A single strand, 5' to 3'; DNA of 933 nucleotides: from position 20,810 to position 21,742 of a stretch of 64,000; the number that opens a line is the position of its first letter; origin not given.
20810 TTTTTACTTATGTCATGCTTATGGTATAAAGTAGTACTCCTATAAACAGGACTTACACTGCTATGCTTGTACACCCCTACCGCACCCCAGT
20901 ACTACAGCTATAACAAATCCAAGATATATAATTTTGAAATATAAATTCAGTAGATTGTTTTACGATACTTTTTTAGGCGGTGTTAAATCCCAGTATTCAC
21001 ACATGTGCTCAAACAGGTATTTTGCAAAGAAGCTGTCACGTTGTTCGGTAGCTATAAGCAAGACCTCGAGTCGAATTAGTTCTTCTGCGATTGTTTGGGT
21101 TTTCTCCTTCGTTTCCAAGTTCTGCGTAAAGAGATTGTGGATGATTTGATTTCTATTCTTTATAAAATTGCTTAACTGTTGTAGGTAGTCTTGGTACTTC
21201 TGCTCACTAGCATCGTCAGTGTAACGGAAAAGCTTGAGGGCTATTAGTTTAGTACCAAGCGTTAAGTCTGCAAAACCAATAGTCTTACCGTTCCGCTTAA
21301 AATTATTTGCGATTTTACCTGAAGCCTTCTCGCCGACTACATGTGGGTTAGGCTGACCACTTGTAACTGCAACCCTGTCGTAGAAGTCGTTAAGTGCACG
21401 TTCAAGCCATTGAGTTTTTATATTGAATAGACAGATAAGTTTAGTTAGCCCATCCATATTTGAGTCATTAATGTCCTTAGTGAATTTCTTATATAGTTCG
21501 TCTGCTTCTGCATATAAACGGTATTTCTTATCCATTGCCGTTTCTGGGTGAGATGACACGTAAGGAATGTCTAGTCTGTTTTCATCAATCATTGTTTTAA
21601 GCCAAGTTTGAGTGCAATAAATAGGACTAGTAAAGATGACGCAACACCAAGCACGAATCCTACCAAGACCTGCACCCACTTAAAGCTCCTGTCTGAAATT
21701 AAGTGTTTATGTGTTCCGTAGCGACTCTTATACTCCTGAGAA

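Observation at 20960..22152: Island cargo pair 2: TM-tailed protein coupled (ATGA) to a second RNxxxH-motif protein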

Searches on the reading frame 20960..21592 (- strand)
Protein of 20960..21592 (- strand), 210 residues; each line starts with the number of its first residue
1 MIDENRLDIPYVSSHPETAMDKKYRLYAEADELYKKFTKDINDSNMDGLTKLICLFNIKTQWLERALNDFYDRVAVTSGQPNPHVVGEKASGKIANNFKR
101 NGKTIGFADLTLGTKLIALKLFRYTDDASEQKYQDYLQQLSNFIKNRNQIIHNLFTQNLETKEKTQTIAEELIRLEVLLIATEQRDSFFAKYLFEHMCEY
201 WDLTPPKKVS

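Call 3: search_protein_families(library=pfam, proteins=[window:20960-21592:-], max_evalue=0.1)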
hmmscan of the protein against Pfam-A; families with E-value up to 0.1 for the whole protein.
window:20960-21592:- (210 aa): 2 families
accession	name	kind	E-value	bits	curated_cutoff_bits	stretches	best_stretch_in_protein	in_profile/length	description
PF12130.13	bMERB_dom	-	0.01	16.4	24.6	1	127-165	93-131/134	Bivalent Mical/EHBP Rab binding domain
PF10896.13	DUF2714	-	0.019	15.5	23.9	0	115-163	16-64/143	Protein of unknown function (DUF2714)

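Call 4: search_protein_families(library=padloc, proteins=[window:20960-21592:-], max_evalue=0.1)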
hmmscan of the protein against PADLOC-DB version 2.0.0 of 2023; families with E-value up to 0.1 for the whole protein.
window:20960-21592:- (210 aa): 1 family
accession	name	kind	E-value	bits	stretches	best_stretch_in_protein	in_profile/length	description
PDLC01031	Csx1/Csm6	-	0.0015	16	1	72-175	273-337/357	CARF+HEPN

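Call 6: find_homologous_proteins(query=window:20960-21592:-, max_evalue=0.001)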
Query window:20960-21592:- (210 aa): 27 proteins with E <= 0.001 among 116 candidates.
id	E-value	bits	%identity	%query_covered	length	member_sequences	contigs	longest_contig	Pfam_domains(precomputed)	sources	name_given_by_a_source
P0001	1.4e-136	471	100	100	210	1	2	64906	-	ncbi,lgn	ncbi:MAG: hypothetical protein WA087_00940 [Candidatus Saccharimonadales bacterium]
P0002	9.7e-130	448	96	100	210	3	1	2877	-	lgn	-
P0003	3.9e-124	430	91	100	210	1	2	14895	-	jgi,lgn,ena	-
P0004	1.7e-118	411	93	94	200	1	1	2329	-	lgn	-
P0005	5.1e-111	387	83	99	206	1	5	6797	-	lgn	-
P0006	1.1e-108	379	81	100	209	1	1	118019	-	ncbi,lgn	-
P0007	1.4e-107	376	81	98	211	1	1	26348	-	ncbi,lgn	-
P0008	3.3e-104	365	76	99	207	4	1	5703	-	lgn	-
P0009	5.7e-103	361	81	96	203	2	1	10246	-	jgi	jgi:hypothetical protein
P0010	5.2e-102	358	78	98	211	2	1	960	-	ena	-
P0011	8.2e-101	354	76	100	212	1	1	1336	-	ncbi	-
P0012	9.1e-100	350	78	96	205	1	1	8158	-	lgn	-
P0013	9.5e-100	350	80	94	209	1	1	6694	-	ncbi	-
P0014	6.8e-99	347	77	96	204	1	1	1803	-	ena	-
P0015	4.7e-98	345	74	100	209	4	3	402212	-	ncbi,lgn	-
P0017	1.6e-94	333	73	97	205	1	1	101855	-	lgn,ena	-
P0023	1.4e-85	304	67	96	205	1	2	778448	-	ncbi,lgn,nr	ncbi:hypothetical protein I8H84_02680 [Candidatus Saccharibacteria bacterium]|nr:hypothetical protei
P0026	4.2e-77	276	62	98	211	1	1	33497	-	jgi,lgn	jgi:ribosomal protein S18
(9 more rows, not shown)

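Call 7: search_protein_families(library=ncbifam, proteins=[window:20960-21592:-], max_evalue=0.1)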
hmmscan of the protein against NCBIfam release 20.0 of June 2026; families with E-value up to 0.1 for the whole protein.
window:20960-21592:- (210 aa): 0 families

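Call 8: search_protein_families(library=phrogs, proteins=[window:20960-21592:-], max_evalue=0.1)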
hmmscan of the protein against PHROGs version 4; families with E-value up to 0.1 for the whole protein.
window:20960-21592:- (210 aa): 2 families
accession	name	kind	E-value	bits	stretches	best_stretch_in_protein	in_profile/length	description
phrog_9497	-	unknown function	4.3e-05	24.7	1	117-155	41-79/87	-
phrog_15878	-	unknown function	0.0008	20.1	1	121-167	99-145/176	-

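Call 12: find_encoding_contigs(protein=P0023, flank=10000, max_places=3)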
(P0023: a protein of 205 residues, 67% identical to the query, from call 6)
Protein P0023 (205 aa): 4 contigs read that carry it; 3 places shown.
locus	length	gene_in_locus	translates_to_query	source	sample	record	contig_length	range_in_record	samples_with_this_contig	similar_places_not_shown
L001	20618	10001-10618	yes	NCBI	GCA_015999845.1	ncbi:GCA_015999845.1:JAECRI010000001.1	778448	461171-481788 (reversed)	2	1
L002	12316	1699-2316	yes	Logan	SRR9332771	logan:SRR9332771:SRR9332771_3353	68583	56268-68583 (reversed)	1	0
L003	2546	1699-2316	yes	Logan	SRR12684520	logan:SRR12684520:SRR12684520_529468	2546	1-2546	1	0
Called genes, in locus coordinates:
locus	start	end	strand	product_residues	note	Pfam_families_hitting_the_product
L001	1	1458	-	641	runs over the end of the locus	PF00122:E1-E2_ATPase, PF00702:Hydrolase, PF12710:HAD (weak)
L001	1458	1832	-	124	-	PF13473:Cupredoxin_1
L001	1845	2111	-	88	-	PF02583:Trns_repr_metal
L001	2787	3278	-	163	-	PF13563:2_5_RNA_ligase2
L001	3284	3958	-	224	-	-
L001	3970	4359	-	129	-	PF01050:MannoseP_isomer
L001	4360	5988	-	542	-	PF00282:Pyridoxal_deC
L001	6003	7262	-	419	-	PF00579:tRNA-synt_1b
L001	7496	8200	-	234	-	PF03372:Exo_endo_phos (weak)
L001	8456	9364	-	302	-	-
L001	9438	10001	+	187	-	-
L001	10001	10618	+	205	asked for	-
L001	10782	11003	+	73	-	-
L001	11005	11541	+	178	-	PF04471:Mrr_cat, PF22722:NA-iREase1 (weak)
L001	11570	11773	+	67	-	-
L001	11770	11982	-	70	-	PF12844:HTH_19, PF13560:HTH_31 (weak), PF01381:HTH_3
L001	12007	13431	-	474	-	PF00239:Resolvase, PF07508:Recombinase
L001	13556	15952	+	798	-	PF26449:DUF8128 (weak), PF01935:DUF87 (weak), PF10412:TrwB_AAD_bind (weak), PF12696:TraG-D_C (faint)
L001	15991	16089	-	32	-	PF09954:DUF2188 (weak)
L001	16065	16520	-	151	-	PF01566:Nramp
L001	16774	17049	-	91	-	PF13453:Zn_ribbon_TFIIB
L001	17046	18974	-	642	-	PF00122:E1-E2_ATPase, PF00702:Hydrolase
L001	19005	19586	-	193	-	PF00924:MS_channel_2nd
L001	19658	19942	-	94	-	-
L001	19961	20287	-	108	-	PF12840:HTH_20, PF01022:HTH_5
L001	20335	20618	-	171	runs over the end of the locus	-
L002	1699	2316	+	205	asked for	-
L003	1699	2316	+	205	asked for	-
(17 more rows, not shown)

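Call 13: find_encoding_contigs(protein=P0015, flank=10000, max_places=3)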
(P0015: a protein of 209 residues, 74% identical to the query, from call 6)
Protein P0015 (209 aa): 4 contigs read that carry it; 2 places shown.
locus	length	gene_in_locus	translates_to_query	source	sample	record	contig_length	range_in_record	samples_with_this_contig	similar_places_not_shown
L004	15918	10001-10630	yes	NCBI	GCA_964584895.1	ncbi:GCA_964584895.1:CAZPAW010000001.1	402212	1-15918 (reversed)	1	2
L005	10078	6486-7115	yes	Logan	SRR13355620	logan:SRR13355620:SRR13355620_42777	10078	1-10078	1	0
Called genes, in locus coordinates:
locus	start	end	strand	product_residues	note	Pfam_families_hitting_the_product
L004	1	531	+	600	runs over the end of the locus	PF05157:MshEN, PF00437:T2SSE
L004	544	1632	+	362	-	PF00437:T2SSE, PF13191:AAA_16 (weak), PF13401:AAA_22 (faint)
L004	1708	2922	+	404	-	PF28597:T2SSF_N, PF00482:T2SSF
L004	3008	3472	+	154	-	PF07963:N_methyl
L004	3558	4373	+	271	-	PF06750:A24_N_bact, PF01478:Peptidase_A24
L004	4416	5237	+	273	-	-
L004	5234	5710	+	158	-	-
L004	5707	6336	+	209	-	PF07963:N_methyl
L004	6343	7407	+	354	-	-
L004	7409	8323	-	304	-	PF02899:Phage_int_SAM_1, PF13102:Phage_int_SAM_5, PF13495:Phage_int_SAM_4 (faint), PF14659:Phage_int_SAM_3 (faint), PF00589:Phage_integrase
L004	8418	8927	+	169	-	PF00334:NDK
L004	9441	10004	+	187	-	-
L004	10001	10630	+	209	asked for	-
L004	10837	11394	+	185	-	-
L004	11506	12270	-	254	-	-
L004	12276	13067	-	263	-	-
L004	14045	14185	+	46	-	-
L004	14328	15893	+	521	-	PF00239:Resolvase, PF07508:Recombinase (weak)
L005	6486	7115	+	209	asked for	-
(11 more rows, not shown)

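Call 18: predict_structure(alignment_id=A1)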
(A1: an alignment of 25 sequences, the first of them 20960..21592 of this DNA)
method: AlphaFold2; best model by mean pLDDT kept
length: 210 residues; sequences in the alignment: 25
mean_pLDDT: 84.8   pTM: 0.80
mean pLDDT of the five models: 84.8, 83.1, 81.1, 79.3, 78.3
residues with pLDDT >= 90: 108; 70-90: 74; 50-70: 9; < 50: 19
segments of 3 or more residues with pLDDT < 50: 1-7, 9-11, 202-210
pLDDT, mean of each block of 10 residues (from residue 1): 45 65 87 96 94 96 95 83 84 89 89 94 93 96 94 82 91 96 89 77 44
secondary structure, 60 per line:
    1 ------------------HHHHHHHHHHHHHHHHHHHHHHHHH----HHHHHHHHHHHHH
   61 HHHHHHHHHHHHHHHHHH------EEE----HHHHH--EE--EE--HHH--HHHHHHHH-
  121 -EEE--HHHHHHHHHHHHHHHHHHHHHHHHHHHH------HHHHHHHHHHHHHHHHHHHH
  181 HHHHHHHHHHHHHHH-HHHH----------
elements in order: H19-43 H48-78 E85-87 H92-96 H112-119 E122-124 H127-154 H161-195 H197-200

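Call 21: search_solved_structures(query=A1, max_evalue=10, show_alignments=2)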
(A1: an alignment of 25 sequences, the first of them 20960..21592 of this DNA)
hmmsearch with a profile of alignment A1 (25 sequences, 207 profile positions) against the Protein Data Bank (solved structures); distinct sequences matched with E-value up to 10: 0.

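Call 22: fold_search(model_id=the predicted structure, library=pdb)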
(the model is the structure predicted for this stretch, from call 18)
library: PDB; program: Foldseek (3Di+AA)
matches with E <= 10: 272; with E <= 0.001: 0
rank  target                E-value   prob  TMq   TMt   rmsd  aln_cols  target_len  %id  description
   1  8gyz_B                6.7e-01  0.13  0.20  0.20  18.4       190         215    9  Crystal structure of transcription factor TGA7 from Arabidopsis (released 2022-11-30)
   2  3jbk_M                7.5e-01  0.85  0.39  0.58   7.5       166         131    7  Cryo-EM reconstruction of the metavinculin-actin interface (released 2015-11-04)
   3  5j0l_A                8.4e-01  0.30  0.24  0.37  15.0       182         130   14  De novo design of protein homo-oligomers with modular hydrogen bond network-mediated specificity (released 2016-07-06)
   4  7yqc_A                9.3e-01  0.28  0.34  0.35  13.0       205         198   11  EM structure of human PA28gamma (released 2022-09-21)
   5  7dr6_A                1.1e+00  0.14  0.26  0.26  13.1       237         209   10  PA28alpha-beta in complex with immunoproteasome (released 2021-01-20)
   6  6tug_B                1.1e+00  0.12  0.26  0.17  14.3       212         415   13  Enterococcus italicus Csm6 bound to cyclic hexa-2'-fluoro-hexa-dAMP (released 2020-02-26)
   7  8gyz_A                1.1e+00  0.09  0.20  0.20  19.5       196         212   10  Crystal structure of transcription factor TGA7 from Arabidopsis (released 2022-11-30)
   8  1ggq_B                1.2e+00  0.10  0.21  0.25  19.1       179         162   15  OUTER SURFACE PROTEIN C (OSPC) OF BORRELIA BURGDORFERI STRAIN B31 (released 2001-03-14)
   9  9cpc_3R               1.2e+00  0.08  0.19  0.16  24.9       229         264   10  Atomic model of porcine brain ventricles cilia doublet microtubule (48-nm periodicity) (released 2024-10-23)
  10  6ch2_D                1.5e+00  0.16  0.27  0.37  15.5       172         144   13  Crystal structure of the cytoplasmic domain of FlhA and FliT-FliD complex (released 2018-05-16)
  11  6tug_H                1.6e+00  0.09  0.26  0.17  15.3       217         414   13  Enterococcus italicus Csm6 bound to cyclic hexa-2'-fluoro-hexa-dAMP (released 2020-02-26)
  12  6tug_F                1.6e+00  0.06  0.19  0.12  17.1       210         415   12  Enterococcus italicus Csm6 bound to cyclic hexa-2'-fluoro-hexa-dAMP (released 2020-02-26)
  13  3jbi_V                1.7e+00  0.54  0.38  0.55   7.9       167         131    8  MDFF model of the vinculin tail domain bound to F-actin (released 2015-11-04)
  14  5j0l_D                1.7e+00  0.30  0.30  0.46  11.5       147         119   15  De novo design of protein homo-oligomers with modular hydrogen bond network-mediated specificity (released 2016-07-06)
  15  8b6h_DC               1.7e+00  0.08  0.23  0.12  16.4       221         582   11  Cryo-EM structure of cytochrome c oxidase dimer (complex IV) from respiratory supercomplex of Tetrahymena thermophila (released 2023-03-29)
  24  6tug_D                2.0e+00  0.08  0.25  0.16  16.3       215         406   15  Enterococcus italicus Csm6 bound to cyclic hexa-2'-fluoro-hexa-dAMP (released 2020-02-26)
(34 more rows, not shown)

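Call 34: fold_search(model_id=the predicted structure, library=viral)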
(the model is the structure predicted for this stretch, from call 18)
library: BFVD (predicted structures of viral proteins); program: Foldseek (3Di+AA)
matches with E <= 10: 265; with E <= 0.001: 0
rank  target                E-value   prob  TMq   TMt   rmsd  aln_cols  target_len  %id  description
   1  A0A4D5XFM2            1.6e-01  0.77  0.32  0.36  10.2       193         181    9  Uncharacterized protein [Pithovirus LCDPAC01]
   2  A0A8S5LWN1            1.7e-01  0.15  0.18  0.06  44.3       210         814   11  Minor tail protein [Siphoviridae sp. ctRiO19]
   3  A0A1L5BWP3            3.6e-01  0.54  0.31  0.39  10.3       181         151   11  Uncharacterized protein [Pteromalus puparum negative-strand RNA virus 1]
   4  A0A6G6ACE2            3.6e-01  0.33  0.30  0.26  10.4       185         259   13  Uncharacterized protein [Borely moumouvirus]
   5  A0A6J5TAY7            4.0e-01  0.18  0.23  0.12  23.1       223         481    9  Uncharacterized protein [uncultured Caudovirales phage]
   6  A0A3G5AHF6            5.9e-01  0.21  0.28  0.09  26.4       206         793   11  histidine kinase [Sylvanvirus sp.]
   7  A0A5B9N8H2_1          5.9e-01  0.18  0.23  0.06  36.6       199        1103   11  (no name in the UniProt tables at hand)
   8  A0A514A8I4            5.9e-01  0.15  0.24  0.20  24.1       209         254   12  Uncharacterized protein [Pantoea phage Kyle]
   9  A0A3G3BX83            8.2e-01  0.23  0.22  0.26  19.9       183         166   11  (no name in the UniProt tables at hand)
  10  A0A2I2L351            1.0e+00  0.38  0.37  0.43  17.4       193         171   10  Uncharacterized protein [Orpheovirus IHUMI-LCC2]
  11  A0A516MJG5            1.0e+00  0.18  0.27  0.24  40.2       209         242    9  (no name in the UniProt tables at hand)
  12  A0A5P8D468            1.0e+00  0.15  0.28  0.25  14.8       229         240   11  DUF7217 domain-containing protein [Pectobacterium phage Wc4]
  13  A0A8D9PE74            1.1e+00  0.16  0.19  0.33  12.1       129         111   14  Uncharacterized protein [Bacteriophage sp.]
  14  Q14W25                1.1e+00  0.13  0.25  0.20  24.2       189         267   10  ORF81 [Ranid herpesvirus 2]
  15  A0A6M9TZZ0            1.1e+00  0.10  0.20  0.16  35.7       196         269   13  Uncharacterized protein [Drosophila-associated filamentous virus]
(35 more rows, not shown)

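Call 37: find_encoding_contigs(protein=P0006, flank=10000, max_places=2)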
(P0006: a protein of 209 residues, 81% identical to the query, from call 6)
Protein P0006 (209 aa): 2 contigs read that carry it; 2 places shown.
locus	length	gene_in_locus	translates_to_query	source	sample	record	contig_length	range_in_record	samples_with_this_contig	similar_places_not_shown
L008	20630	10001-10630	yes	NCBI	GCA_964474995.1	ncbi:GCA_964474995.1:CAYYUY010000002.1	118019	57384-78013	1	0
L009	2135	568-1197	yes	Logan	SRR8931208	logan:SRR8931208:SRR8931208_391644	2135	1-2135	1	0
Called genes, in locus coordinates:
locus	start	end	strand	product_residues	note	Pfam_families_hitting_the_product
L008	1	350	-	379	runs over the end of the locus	PF01476:LysM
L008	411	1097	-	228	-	-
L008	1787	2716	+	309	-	PF14243:R2K_3 (weak), PF14397:ATPgrasp_ST (faint), PF02655:ATP-grasp_3 (weak), PF08443:RimK, PF18299:R2K_2 (weak)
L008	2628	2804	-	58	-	-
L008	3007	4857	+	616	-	PF00122:E1-E2_ATPase, PF00702:Hydrolase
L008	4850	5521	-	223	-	-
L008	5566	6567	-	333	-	PF07478:Dala_Dala_lig_C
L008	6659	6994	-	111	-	PF00076:RRM_1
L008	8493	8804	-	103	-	-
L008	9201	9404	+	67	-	-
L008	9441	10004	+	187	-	-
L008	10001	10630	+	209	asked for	-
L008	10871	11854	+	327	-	PF01844:HNH, PF14279:HNH_5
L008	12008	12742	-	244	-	-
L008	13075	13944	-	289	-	-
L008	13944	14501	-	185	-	-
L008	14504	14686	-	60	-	PF12728:HTH_17, PF00376:MerR (weak), PF13411:MerR_1 (weak)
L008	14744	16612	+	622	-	PF00239:Resolvase, PF07508:Recombinase (weak)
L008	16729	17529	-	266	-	PF00149:Metallophos (weak), PF13277:YmdB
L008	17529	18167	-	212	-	PF00753:Lactamase_B (faint), PF13483:Lactamase_B_3, PF12706:Lactamase_B_2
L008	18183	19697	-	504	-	PF12072:RNase_Y_N, PF00013:KH_1 (weak), PF22891:KH_PNO1_2nd (weak), PF01966:HD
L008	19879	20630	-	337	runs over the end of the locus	PF04203:Sortase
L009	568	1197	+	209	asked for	-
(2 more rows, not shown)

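Call 38: find_encoding_contigs(protein=P0017, flank=10000, max_places=2)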
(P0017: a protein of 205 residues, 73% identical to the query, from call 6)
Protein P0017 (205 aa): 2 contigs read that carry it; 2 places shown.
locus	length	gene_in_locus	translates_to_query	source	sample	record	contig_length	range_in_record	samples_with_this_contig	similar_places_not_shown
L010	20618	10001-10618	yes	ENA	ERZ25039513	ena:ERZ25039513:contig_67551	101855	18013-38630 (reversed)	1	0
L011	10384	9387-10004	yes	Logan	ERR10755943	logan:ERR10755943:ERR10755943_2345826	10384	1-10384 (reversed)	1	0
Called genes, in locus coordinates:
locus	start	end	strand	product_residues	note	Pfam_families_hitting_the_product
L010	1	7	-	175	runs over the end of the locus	PF04073:tRNA_edit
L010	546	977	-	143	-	-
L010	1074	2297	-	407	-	-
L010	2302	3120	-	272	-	PF13191:AAA_16 (faint), PF13401:AAA_22 (weak), PF00004:AAA, PF07728:AAA_5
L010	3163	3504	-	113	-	-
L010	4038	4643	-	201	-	-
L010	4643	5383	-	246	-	PF12671:Amidase_6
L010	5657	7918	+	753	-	PF00069:Pkinase, PF07714:PK_Tyr_Ser-Thr, PF13428:TPR_14 (faint)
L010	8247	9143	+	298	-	-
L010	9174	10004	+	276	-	PF20247:DUF6602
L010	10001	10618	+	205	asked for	-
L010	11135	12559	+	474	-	PF00224:PK, PF02887:PK_C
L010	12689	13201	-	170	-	-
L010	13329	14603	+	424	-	PF00162:PGK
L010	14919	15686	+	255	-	PF00121:TIM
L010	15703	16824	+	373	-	-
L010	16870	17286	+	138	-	-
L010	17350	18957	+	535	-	PF00580:UvrD-helicase, PF13245:AAA_19, PF13604:AAA_30 (weak), PF13361:UvrD_C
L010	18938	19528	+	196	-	PF13361:UvrD_C, PF13538:UvrD_C_2, PF21196:PcrA_UvrD_tudor (weak)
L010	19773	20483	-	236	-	-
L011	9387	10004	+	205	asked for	-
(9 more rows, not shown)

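Call 39: find_encoding_contigs(protein=P0026, flank=10000, max_places=2)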
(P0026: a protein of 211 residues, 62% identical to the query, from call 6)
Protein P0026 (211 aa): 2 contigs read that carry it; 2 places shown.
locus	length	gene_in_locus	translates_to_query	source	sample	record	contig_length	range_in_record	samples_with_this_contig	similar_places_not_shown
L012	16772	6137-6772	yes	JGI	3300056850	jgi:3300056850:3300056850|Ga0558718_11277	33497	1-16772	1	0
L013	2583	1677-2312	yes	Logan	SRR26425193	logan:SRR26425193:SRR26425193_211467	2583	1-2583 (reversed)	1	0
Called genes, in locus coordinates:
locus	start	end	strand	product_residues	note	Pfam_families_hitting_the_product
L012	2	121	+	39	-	?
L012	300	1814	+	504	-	PF00078:RVT_1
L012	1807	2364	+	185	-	PF01420:Methylase_S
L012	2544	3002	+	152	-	PF01420:Methylase_S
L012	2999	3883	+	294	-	PF04313:HSDR_N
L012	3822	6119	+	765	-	PF00270:DEAD, PF04851:ResIII, PF18766:SWI2_SNF2, PF22679:T1R_D3-like, PF12008:EcoR124_C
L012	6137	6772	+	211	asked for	-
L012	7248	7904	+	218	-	-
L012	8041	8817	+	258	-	PF00239:Resolvase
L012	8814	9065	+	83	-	-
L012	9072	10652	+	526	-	PF00239:Resolvase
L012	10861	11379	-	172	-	PF00186:DHFR_1 (weak), PF01872:RibD_C (weak)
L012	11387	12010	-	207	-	PF00406:ADK, PF13207:AAA_17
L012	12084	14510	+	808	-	PF01326:PPDK_N, PF00391:PEP-utilizers, PF02896:PEP-utilizers_C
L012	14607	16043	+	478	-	PF00224:PK, PF02887:PK_C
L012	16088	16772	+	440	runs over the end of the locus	PF00162:PGK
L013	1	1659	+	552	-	?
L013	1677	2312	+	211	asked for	-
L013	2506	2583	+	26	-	?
